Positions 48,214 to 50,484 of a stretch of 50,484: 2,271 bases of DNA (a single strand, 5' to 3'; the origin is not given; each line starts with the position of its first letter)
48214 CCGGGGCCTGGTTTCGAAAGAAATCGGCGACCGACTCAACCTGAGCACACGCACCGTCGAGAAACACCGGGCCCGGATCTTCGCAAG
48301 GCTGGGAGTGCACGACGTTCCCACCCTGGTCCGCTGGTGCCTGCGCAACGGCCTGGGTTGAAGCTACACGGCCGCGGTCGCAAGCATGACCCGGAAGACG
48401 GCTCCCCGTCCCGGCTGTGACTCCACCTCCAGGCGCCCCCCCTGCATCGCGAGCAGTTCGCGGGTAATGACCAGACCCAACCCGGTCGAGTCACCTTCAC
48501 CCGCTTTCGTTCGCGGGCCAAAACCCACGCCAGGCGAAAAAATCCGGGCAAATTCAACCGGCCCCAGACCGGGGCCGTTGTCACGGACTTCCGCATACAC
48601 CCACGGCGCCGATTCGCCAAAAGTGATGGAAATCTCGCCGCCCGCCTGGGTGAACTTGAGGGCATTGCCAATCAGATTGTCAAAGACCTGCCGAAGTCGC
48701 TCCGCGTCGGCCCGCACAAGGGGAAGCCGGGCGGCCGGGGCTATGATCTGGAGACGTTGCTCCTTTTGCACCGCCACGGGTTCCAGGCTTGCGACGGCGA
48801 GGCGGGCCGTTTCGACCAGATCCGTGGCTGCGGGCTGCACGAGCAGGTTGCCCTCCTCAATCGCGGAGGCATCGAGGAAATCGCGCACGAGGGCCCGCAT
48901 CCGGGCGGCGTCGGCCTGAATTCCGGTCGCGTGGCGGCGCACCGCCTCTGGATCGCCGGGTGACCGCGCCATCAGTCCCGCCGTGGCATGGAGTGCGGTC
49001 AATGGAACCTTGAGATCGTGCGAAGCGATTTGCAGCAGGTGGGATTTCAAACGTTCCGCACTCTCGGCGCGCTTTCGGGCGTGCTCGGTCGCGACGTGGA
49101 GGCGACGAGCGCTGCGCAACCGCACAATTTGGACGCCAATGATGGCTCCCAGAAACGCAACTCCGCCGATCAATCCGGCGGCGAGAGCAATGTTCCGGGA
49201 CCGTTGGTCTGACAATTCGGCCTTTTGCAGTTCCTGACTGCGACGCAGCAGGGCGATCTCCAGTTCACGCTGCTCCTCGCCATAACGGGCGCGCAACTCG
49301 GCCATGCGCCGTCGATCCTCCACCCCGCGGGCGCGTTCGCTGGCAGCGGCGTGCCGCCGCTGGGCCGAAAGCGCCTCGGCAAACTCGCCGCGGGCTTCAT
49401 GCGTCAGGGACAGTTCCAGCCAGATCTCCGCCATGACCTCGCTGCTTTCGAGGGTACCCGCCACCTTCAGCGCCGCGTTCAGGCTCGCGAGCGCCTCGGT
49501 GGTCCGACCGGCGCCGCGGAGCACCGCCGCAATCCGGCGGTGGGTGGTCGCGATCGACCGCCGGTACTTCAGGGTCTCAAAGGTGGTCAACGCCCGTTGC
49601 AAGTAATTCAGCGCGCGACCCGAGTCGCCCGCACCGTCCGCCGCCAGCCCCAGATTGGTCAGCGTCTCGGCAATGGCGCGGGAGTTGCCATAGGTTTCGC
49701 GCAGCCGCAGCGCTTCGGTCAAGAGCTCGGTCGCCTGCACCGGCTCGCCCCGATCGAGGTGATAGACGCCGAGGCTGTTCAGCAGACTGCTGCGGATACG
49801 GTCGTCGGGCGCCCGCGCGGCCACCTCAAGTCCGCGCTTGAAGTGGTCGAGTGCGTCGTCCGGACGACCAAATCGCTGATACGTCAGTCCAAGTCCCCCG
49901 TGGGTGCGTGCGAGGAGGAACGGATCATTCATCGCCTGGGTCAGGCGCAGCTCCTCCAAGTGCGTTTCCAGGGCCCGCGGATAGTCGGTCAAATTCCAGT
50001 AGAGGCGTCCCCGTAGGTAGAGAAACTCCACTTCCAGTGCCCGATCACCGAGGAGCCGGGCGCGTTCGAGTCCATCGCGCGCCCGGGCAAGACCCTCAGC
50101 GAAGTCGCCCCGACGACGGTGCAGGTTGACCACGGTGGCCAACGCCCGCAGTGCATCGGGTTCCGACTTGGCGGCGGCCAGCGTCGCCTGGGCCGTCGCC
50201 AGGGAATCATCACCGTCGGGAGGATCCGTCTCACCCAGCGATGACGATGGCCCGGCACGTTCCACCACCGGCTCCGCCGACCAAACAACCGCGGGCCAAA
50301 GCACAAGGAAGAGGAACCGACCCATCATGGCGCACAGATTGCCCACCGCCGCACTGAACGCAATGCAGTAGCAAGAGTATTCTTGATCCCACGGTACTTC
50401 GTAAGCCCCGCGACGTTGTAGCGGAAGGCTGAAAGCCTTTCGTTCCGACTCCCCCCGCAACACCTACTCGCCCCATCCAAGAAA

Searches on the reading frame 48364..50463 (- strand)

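Call 49: search_protein_families(library=pfam, proteins=[window:48364-50463:-], max_evalue=0.0001)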
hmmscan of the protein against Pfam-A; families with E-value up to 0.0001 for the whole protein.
window:48364-50463:- (699 aa): 10 families
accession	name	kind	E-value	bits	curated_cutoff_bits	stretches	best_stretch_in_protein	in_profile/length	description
PF13424.12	TPR_12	-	3.6e-32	110.8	30.1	4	184-256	2-76/77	Tetratricopeptide repeat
PF02518.31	HATPase_c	-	2.1e-21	76.9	26.4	1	586-694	2-107/111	Histidine kinase-, DNA gyrase B-, and HSP90-like ATPase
PF07719.23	TPR_2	-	2.8e-19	68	27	0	186-214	2-30/34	Tetratricopeptide repeat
PF00515.34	TPR_1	-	2e-16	59.4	27.8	0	185-214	1-30/34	Tetratricopeptide repeat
PF13374.12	TPR_10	-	1.2e-10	41.5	27.5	0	227-256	4-33/42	Tetratricopeptide repeat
PF13176.12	TPR_7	-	3.5e-10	39.6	27.9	0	188-221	2-34/36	Tetratricopeptide repeat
PF00512.31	HisKA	-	5e-10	39.7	26.9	1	473-538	2-66/66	His Kinase A (phospho-acceptor) domain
PF13432.12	TPR_16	-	7e-10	39.6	32.7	0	314-375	6-61/65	Tetratricopeptide repeat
PF13181.12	TPR_8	-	8.9e-09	35.3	25.7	0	265-293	1-29/34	Tetratricopeptide repeat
PF13428.12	TPR_14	-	1.9e-06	28.4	23.5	0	191-220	7-36/44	Tetratricopeptide repeat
